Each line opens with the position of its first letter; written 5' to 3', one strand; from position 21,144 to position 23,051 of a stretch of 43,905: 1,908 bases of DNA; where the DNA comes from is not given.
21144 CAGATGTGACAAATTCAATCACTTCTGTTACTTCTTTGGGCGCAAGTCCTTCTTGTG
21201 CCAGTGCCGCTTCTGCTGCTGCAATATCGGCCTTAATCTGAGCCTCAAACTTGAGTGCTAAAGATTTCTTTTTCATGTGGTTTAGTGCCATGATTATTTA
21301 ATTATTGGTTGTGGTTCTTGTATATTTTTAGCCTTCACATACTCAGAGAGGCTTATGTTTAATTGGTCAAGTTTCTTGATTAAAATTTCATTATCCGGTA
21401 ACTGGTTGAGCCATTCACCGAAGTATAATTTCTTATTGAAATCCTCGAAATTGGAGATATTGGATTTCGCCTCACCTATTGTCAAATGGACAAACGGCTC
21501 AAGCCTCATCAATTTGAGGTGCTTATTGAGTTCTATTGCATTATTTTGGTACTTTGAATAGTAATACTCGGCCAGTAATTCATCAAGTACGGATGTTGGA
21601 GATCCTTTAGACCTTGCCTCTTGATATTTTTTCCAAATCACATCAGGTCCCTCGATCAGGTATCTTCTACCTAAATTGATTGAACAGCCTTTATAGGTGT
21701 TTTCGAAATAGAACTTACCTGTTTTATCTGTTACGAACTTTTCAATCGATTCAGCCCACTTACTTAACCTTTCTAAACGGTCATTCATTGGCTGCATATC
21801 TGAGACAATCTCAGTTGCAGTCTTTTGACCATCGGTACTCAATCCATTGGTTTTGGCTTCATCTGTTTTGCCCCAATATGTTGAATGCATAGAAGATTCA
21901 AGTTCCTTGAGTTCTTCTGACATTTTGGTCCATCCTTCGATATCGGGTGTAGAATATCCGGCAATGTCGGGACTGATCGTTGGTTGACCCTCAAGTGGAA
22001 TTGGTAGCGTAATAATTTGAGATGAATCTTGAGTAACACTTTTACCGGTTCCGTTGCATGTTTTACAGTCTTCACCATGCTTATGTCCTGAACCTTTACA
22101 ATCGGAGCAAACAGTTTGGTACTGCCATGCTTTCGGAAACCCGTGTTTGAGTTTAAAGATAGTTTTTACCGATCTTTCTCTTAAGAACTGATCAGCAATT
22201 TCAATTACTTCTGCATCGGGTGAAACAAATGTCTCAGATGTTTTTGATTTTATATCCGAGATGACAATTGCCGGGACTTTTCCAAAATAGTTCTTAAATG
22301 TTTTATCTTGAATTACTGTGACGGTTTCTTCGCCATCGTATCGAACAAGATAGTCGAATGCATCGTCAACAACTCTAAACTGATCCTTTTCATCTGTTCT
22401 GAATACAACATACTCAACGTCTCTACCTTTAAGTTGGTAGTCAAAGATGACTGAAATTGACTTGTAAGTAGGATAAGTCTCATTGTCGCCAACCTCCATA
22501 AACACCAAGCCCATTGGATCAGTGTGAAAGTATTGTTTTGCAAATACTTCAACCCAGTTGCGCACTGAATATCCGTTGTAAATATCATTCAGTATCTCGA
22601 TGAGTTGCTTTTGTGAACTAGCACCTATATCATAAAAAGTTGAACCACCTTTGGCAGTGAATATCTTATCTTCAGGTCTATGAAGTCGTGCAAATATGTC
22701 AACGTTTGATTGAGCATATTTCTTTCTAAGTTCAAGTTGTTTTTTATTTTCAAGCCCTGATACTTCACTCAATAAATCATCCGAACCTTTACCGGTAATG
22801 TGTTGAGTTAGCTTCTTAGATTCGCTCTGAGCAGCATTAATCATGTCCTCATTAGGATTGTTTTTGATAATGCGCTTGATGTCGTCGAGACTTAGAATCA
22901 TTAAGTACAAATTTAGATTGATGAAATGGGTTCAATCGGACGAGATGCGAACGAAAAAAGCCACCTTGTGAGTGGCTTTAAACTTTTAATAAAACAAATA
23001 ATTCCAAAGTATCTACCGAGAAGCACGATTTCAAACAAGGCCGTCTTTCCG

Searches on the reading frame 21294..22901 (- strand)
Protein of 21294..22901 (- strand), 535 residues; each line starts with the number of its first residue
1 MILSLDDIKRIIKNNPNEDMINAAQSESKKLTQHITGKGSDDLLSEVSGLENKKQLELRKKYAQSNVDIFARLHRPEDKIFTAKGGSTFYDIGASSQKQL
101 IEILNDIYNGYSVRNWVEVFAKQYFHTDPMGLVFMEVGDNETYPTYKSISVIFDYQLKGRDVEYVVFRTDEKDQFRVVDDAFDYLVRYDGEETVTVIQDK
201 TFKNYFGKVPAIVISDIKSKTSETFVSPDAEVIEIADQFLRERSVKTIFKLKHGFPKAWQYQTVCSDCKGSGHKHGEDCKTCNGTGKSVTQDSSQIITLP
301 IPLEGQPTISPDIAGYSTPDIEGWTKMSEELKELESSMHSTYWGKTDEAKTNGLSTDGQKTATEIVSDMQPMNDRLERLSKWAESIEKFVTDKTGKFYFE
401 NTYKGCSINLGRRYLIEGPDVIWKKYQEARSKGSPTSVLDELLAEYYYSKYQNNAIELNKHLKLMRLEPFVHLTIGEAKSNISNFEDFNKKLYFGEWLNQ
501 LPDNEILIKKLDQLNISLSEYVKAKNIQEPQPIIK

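Call 11: search_protein_families(library=phrogs, proteins=[window:21294-22901:-], max_evalue=0.001)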
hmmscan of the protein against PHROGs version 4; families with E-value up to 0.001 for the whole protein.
window:21294-22901:- (535 aa): 1 family
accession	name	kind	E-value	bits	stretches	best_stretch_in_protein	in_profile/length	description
phrog_7376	-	head and packaging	3e-59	202.1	1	1-511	1-553/576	portal protein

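Call 12: search_protein_families(library=pfam, proteins=[window:21294-22901:-], max_evalue=0.01)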
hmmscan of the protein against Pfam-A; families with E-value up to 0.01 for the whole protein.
window:21294-22901:- (535 aa): 1 family
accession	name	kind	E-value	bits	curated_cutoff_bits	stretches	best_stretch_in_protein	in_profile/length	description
PF00684.25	DnaJ_CXXCXGXG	-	3e-05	24.6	32.7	1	265-286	1-65/65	DnaJ central domain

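Call 13: find_related_loci(query=window:21294-22901:-, collection=viral_contigs, flank=10000)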
Query window:21294-22901:- (535 aa) in viral_contigs; peptide patterns used: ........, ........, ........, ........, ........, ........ (x = any residue, [..] = any of these).
No stretch of DNA in the collection matches any of the patterns.

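Call 14: find_homologous_proteins(query=window:21294-22901:-, max_evalue=1e-10)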
Query window:21294-22901:- (535 aa): 247 proteins with E <= 1e-10 among 8000 candidates; the best 120 are listed.
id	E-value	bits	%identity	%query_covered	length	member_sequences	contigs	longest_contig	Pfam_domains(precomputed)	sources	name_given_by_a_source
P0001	0.0e+0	1217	100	100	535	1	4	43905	-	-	-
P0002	6.9e-233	792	62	99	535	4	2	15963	-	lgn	-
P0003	2.1e-232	791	62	100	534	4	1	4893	-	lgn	-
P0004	2.6e-232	790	64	100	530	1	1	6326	-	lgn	-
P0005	3.0e-232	790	65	98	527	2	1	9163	-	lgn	-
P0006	2.2e-214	731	61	96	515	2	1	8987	-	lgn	-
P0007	2.9e-207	708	56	98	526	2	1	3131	-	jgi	-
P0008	7.8e-206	703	58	99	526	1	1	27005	PF00684.26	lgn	-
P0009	9.8e-206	703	58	99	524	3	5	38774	-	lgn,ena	-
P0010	1.8e-205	702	59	100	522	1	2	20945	-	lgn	-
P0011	3.0e-205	701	59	96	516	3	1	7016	-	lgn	-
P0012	2.3e-204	698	57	100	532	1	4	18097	-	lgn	-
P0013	4.9e-203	694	57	100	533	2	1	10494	-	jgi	-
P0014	5.6e-203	693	56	99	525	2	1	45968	-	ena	-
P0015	6.6e-200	683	58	98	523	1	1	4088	-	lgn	-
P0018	4.4e-185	634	54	98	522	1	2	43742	-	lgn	-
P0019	5.7e-183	627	53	98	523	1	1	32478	-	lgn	-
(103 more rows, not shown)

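Call 16: find_related_loci(query=A1, collection=viral_contigs, flank=10000)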
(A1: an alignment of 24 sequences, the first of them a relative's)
Query A1 (535 aa) in viral_contigs; peptide patterns used: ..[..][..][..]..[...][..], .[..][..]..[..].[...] (x = any residue, [..] = any of these).
127 stretches matched a pattern; 54 encode a relative of the query (tblastn E <= 1e-3); 54 distinct loci.
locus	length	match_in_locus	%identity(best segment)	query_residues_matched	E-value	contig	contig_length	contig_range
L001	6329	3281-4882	45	1-529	3e-165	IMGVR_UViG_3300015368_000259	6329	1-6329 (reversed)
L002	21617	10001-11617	46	1-527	3e-157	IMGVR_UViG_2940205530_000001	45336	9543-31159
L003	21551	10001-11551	46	1-525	2e-153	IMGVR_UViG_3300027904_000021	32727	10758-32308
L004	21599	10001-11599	44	1-526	2e-153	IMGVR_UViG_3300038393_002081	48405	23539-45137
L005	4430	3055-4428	46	1-452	2e-139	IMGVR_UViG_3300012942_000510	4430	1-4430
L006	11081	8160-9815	39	1-526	1e-132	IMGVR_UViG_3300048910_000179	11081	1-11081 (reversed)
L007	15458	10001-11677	41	1-529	6e-131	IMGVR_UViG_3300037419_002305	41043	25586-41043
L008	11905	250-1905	39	1-526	5e-131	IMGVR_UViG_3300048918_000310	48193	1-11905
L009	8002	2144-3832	41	1-533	1e-130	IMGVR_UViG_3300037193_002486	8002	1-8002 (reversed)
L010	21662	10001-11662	40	1-528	8e-130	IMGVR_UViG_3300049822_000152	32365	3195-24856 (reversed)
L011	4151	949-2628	40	1-532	2e-132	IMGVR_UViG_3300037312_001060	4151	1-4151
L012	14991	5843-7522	40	1-532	9e-130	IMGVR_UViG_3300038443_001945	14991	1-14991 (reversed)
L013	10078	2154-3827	40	1-535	1e-128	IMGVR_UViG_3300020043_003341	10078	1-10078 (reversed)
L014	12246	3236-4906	40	1-530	3e-128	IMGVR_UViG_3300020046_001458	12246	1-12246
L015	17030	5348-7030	39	1-531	4e-126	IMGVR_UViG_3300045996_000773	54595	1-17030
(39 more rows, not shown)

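Call 17: find_related_loci(query=A1, collection=genome_contigs, flank=10000)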
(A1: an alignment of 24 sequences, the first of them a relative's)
Query A1 (535 aa) in genome_contigs; peptide patterns used: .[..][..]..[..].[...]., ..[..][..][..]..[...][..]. (x = any residue, [..] = any of these).
64 stretches matched a pattern; 15 encode a relative of the query (tblastn E <= 1e-3); 15 distinct loci.
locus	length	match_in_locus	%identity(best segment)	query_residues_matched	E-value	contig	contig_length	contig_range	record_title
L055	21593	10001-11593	46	1-525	6e-162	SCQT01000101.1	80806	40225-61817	MAG: Chitinophagaceae bacterium isolate FW021_bin.31 FW021_bin.31-25793, whole genome shotgun sequence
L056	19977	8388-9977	49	1-533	9e-167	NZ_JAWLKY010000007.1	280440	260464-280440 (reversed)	Chitinophaga sp. YIM B06452 Scaffold7, whole genome shotgun sequence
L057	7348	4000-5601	45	1-530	3e-158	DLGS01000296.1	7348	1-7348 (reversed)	MAG TPA_asm: Bacteroidetes bacterium UBA7688 UBA7688_contig_16028, whole genome shotgun sequence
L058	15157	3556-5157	45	1-525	5e-154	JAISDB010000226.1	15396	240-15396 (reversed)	MAG: Prevotellaceae bacterium isolate Gx485_bin110 k119_2275635, whole genome shotgun sequence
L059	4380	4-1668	40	11-532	4e-131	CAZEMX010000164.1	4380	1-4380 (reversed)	MAG TPA_asm: uncultured Nitrososphaerota archaeon isolate binchicken_co265_268 genome assembly, contig: NODE_25472_lengt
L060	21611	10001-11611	40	1-530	1e-127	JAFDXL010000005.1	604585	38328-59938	MAG: Bacteroidetes bacterium isolate SZAS-24 BACT-AMP-6__5__length-604585, whole genome shotgun sequence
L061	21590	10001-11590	40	1-522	2e-127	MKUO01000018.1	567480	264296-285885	MAG: Bacteroidetes bacterium 43-93 SCNpilot_expt_1000_bf_scaffold_49, whole genome shotgun sequence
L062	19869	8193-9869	39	1-529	4e-124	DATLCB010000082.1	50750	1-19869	MAG TPA_asm: Chitinophagaceae bacterium isolate SMAG_U14313 k141_988479, whole genome shotgun sequence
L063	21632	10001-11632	39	1-525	7e-120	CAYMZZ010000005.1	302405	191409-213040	MAG TPA_asm: uncultured Citrobacter sp. isolate binchicken_co277_66 genome assembly, contig: NODE_67_length_302405_cov_1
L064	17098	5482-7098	37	1-525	4e-117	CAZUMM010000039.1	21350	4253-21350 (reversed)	MAG TPA_asm: uncultured Flavipsychrobacter sp. isolate SRP263527_co2_251 genome assembly, contig: NODE_1966_length_21350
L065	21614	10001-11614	38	1-507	7e-117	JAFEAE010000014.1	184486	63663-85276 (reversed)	MAG: Bacteroidetes bacterium isolate SZAS LIN-48 LIN-746__14__length-184486, whole genome shotgun sequence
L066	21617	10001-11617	46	1-527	1e-157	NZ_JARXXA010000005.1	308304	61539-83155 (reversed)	Parabacteroides sp. PH5-46 Ga0505210_05, whole genome shotgun sequence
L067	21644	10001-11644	39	1-532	8e-117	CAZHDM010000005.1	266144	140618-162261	MAG TPA_asm: uncultured Flavipsychrobacter sp. isolate binchicken_co237_91 genome assembly, contig: NODE_34_length_26614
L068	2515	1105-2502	39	5-474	1e-97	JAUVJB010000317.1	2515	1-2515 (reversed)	MAG: Bacteroidota bacterium isolate CSMAG_443 CSMAG_443_k127_3652140_length_2515_cov_15.4732, whole genome shotgun seque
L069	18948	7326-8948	32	2-532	4e-85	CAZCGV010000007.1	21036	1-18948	MAG TPA_asm: uncultured Methanosarcinales archaeon isolate binchicken_co42_508 genome assembly, contig: NODE_3165_length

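Call 19: find_encoding_contigs(protein=P0009, flank=10000, max_places=3)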
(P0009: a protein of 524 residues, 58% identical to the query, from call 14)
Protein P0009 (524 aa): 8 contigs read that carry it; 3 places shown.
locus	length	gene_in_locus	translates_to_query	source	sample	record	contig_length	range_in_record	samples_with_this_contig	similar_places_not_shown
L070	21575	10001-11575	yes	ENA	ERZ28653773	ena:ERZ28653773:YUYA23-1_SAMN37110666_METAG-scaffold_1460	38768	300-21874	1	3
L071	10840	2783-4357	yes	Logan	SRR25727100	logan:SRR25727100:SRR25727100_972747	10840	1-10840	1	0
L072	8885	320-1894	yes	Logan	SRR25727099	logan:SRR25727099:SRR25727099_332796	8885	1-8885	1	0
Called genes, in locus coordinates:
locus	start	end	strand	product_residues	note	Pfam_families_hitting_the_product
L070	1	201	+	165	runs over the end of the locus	?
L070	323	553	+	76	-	-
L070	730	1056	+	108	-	-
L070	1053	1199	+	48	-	-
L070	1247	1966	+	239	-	-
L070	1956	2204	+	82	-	-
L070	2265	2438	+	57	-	-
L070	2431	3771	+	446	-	PF00772:DnaB, PF13481:AAA_25, PF03796:DnaB_C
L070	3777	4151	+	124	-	-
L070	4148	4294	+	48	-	-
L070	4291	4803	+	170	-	-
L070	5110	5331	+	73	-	-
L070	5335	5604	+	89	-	PF14823:Sirohm_synth_C (weak)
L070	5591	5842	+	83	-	-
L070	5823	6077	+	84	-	-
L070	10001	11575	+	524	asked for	-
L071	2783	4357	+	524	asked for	-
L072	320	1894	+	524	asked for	-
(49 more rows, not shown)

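Call 20: find_encoding_contigs(protein=P0014, flank=10000, max_places=2)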
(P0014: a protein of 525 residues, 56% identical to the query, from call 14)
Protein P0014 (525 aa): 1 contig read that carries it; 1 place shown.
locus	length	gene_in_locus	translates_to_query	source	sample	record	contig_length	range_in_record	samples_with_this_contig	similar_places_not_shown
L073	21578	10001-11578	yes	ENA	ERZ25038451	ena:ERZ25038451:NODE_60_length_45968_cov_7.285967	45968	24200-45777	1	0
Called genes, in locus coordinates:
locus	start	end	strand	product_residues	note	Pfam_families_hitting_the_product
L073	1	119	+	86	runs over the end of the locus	-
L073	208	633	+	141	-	-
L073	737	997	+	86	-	-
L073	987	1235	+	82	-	-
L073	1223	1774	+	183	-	-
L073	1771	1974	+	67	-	-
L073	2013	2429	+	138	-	-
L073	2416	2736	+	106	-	-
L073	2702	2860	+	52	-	-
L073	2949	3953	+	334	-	PF00149:Metallophos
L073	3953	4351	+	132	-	-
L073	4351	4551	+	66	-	-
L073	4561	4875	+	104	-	-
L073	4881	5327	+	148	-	-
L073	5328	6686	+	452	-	-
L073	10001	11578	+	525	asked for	-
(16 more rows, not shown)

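Call 21: find_encoding_contigs(protein=P0018, flank=10000, max_places=2)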
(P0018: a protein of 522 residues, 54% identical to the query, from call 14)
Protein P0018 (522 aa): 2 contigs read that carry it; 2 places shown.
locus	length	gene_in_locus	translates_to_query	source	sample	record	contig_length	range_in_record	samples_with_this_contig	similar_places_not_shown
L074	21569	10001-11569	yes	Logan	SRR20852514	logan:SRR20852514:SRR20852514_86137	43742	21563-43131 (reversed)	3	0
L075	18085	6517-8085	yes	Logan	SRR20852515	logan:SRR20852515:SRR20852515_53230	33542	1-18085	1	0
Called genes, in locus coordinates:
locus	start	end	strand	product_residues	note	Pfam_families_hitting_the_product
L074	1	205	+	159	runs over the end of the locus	-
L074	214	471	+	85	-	-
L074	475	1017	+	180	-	-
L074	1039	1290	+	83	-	-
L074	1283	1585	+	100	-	-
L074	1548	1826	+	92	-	-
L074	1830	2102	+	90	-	-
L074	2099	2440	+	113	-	-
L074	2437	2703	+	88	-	-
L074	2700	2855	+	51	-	-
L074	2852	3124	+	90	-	-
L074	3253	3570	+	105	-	-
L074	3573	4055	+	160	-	PF16677:GP3_package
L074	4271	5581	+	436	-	PF03237:Terminase_6N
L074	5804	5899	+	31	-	-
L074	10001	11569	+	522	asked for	-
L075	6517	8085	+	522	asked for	-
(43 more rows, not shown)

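Call 23: find_encoding_contigs(protein=P0002, flank=10000, max_places=2)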
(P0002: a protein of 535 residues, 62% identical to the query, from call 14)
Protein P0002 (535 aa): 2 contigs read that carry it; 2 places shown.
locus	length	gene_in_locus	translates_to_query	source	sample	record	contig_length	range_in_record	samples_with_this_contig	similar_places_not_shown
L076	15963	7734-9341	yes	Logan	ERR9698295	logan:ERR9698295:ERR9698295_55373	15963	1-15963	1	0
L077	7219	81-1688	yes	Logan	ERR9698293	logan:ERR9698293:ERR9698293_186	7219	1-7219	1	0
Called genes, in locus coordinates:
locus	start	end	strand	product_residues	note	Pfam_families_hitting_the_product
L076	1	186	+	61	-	?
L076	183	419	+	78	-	-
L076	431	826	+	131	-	-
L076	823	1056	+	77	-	-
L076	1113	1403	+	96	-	-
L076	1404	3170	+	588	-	-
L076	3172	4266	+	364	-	-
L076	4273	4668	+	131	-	PF00436:SSB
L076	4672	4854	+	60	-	-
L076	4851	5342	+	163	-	PF20901:Sf6_terminase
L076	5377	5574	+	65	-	-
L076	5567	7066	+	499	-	PF03237:Terminase_6N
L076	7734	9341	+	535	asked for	-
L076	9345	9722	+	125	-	-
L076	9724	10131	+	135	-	-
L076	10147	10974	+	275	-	-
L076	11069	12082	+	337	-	-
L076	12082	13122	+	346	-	-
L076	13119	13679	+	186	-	-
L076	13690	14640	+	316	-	-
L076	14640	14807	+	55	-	-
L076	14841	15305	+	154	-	-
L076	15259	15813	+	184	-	-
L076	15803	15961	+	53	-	?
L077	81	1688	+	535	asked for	-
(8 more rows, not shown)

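Call 24: find_encoding_contigs(protein=P0005, flank=10000, max_places=2)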
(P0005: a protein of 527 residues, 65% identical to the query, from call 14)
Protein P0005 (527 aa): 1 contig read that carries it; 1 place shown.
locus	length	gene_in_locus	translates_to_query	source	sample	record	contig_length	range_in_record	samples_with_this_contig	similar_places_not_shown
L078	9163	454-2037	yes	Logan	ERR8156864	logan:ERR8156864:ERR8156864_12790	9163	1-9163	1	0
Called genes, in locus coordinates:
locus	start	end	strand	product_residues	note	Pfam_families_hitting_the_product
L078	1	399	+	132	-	?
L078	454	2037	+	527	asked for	-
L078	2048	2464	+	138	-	-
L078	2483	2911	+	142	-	-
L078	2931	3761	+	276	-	-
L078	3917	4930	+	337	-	PF25209:Phage_capsid_4 (weak)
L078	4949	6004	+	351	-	-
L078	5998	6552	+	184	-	-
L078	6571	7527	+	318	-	-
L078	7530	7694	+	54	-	-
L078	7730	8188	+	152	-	-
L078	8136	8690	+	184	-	-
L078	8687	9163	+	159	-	?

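Call 25: find_encoding_contigs(protein=P0004, flank=10000, max_places=2)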
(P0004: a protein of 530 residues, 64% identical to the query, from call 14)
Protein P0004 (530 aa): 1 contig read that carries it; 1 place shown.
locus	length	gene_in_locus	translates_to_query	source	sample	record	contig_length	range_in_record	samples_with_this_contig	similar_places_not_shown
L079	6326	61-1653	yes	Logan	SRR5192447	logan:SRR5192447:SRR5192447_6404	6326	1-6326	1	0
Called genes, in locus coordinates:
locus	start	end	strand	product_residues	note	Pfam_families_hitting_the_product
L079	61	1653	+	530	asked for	-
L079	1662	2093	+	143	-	-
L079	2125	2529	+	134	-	-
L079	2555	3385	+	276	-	-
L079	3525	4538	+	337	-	-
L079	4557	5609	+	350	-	-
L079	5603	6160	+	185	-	-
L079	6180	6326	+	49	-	?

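Call 39: find_encoding_contigs(protein=P0008, flank=10000, max_places=1)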
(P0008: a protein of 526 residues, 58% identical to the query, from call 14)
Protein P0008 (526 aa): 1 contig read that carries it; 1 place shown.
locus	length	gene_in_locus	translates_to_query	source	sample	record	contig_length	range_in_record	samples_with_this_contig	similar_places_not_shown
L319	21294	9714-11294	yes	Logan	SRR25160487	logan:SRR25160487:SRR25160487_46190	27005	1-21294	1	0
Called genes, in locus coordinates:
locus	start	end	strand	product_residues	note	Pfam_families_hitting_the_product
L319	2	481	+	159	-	?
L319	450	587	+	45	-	-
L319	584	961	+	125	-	PF16784:HNHc_6 (weak)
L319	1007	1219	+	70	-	-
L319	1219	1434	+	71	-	-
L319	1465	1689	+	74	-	-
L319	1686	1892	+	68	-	-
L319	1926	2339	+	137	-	-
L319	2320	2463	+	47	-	-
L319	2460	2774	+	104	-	-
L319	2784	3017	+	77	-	-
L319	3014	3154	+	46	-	-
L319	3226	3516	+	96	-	-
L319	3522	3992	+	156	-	-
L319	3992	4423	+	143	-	-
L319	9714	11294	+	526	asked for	PF00684:DnaJ_CXXCXGXG (faint)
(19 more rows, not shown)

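Call 40: find_encoding_contigs(protein=P0010, flank=10000, max_places=1)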
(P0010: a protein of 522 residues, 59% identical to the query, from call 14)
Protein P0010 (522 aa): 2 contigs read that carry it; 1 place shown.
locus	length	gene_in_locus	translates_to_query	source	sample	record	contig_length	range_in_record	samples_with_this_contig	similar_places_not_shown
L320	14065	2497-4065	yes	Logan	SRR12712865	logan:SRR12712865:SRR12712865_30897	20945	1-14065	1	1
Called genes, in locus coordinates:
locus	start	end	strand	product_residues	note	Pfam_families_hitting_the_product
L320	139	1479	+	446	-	PF04466:Terminase_3 (weak)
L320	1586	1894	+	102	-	-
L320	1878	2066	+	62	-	-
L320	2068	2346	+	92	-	PF24043:DUF7352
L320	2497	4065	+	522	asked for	-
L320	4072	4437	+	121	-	-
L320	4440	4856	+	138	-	-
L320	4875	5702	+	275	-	-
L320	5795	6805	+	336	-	-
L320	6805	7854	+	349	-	-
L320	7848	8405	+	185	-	-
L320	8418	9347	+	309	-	-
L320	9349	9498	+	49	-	-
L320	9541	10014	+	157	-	-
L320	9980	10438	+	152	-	-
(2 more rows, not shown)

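Call 41: find_encoding_contigs(protein=P0012, flank=10000, max_places=1)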
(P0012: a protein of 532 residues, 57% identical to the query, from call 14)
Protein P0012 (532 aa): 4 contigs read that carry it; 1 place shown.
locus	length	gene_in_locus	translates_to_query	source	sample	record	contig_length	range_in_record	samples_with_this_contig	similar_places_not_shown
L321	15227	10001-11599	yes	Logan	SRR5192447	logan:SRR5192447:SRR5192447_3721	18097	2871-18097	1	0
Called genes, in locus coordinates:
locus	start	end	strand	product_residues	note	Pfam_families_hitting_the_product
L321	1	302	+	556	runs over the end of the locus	PF01751:Toprim (faint), PF13155:Toprim_2, PF13662:Toprim_4, PF03796:DnaB_C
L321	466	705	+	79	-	-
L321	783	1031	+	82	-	-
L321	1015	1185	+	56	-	-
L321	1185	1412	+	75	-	-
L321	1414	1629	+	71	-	-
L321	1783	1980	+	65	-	-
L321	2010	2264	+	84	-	PF12961:DUF3850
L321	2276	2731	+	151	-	-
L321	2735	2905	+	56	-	-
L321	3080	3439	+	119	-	-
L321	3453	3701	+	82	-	-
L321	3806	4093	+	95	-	-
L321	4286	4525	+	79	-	-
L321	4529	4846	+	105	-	-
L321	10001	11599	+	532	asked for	-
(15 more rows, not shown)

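Call 42: find_encoding_contigs(protein=P0019, flank=10000, max_places=1)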
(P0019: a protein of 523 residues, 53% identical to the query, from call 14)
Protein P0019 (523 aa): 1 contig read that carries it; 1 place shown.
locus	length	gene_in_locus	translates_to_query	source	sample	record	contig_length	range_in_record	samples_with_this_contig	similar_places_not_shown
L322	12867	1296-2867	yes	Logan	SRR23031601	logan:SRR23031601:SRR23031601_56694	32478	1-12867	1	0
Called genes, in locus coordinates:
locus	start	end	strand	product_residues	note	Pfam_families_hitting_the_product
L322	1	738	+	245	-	?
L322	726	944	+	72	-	-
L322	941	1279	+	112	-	-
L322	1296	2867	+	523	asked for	-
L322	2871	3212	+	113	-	-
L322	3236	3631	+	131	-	-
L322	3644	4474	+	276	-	-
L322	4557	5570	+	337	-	-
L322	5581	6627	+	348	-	-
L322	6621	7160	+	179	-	-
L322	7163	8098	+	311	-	-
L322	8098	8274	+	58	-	-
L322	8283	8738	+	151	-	-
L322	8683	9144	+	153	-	-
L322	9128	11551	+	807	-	-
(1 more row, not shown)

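Call 55: find_encoding_contigs(protein=P0006, flank=10000, max_places=2)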
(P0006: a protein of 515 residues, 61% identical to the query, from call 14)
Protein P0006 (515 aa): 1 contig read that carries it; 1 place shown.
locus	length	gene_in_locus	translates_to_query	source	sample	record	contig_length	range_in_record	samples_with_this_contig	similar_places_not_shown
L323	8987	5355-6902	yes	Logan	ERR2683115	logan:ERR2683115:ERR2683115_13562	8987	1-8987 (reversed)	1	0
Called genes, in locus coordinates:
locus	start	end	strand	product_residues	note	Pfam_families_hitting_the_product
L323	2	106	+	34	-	?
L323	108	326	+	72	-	-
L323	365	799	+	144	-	PF09643:YopX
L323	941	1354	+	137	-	-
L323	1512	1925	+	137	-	-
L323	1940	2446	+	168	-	-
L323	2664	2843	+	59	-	-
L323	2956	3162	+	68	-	-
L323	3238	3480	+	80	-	-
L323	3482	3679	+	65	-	-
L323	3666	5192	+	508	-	PF03237:Terminase_6N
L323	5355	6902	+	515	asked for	-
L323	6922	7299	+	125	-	-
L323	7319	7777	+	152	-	-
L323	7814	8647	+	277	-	-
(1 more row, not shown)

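Call 56: find_encoding_contigs(protein=P0003, flank=10000, max_places=2)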
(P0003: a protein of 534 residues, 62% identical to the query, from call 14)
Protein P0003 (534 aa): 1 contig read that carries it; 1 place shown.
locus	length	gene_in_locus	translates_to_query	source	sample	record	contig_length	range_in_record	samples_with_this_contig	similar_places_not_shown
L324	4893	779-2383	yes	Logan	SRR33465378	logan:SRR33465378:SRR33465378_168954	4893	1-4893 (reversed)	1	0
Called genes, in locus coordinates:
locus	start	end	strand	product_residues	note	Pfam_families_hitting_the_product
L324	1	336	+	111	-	?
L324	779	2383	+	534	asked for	-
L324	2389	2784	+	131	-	-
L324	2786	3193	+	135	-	-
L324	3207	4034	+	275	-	-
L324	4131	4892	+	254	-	?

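Call 86: search_protein_families(library=pfam, proteins=[L003:5988-6461:+, L003:5773-5988:+, L003:5160-5504:+, L004:6386-6679:+, L004:5118-6374:+, L076:823-1056:+, L076:183-419:+, L076:1113-1403:+, L004:6738-7199:+, L003:6693-7373:+], max_evalue=0.01)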
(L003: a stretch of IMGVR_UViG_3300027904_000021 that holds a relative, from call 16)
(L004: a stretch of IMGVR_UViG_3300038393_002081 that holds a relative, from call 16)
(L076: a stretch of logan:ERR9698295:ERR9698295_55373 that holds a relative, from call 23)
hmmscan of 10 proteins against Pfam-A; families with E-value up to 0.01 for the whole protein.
L003:5988-6461:+ (157 aa): 0 families

L003:5773-5988:+ (71 aa): 0 families

L003:5160-5504:+ (114 aa): 0 families

L004:6386-6679:+ (97 aa): 0 families

L004:5118-6374:+ (418 aa): 3 families
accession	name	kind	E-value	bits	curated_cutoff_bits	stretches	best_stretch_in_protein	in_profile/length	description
PF13102.12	Phage_int_SAM_5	-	2.6e-11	44.2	22.3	1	118-227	1-94/98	Phage integrase SAM-like domain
PF00589.27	Phage_integrase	-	9.7e-08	32.4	27.1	1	251-391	5-155/172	Phage integrase family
PF17293.8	Arm-DNA-bind_5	-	1.1e-07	32.7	22.6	1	28-90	2-67/87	Arm DNA-binding domain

L076:823-1056:+ (77 aa): 0 families

L076:183-419:+ (78 aa): 0 families

L076:1113-1403:+ (96 aa): 0 families

L004:6738-7199:+ (153 aa): 1 family
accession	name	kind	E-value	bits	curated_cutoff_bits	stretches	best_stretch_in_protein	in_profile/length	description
PF00041.27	fn3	-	0.0076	16.9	25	0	64-135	2-68/84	Fibronectin type III domain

L003:6693-7373:+ (226 aa): 1 family
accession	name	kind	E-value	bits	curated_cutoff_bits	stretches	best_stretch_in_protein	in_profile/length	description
PF01507.26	PAPS_reduct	-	1.6e-10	41.7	22.5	1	20-175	4-162/175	Phosphoadenosine phosphosulfate reductase domain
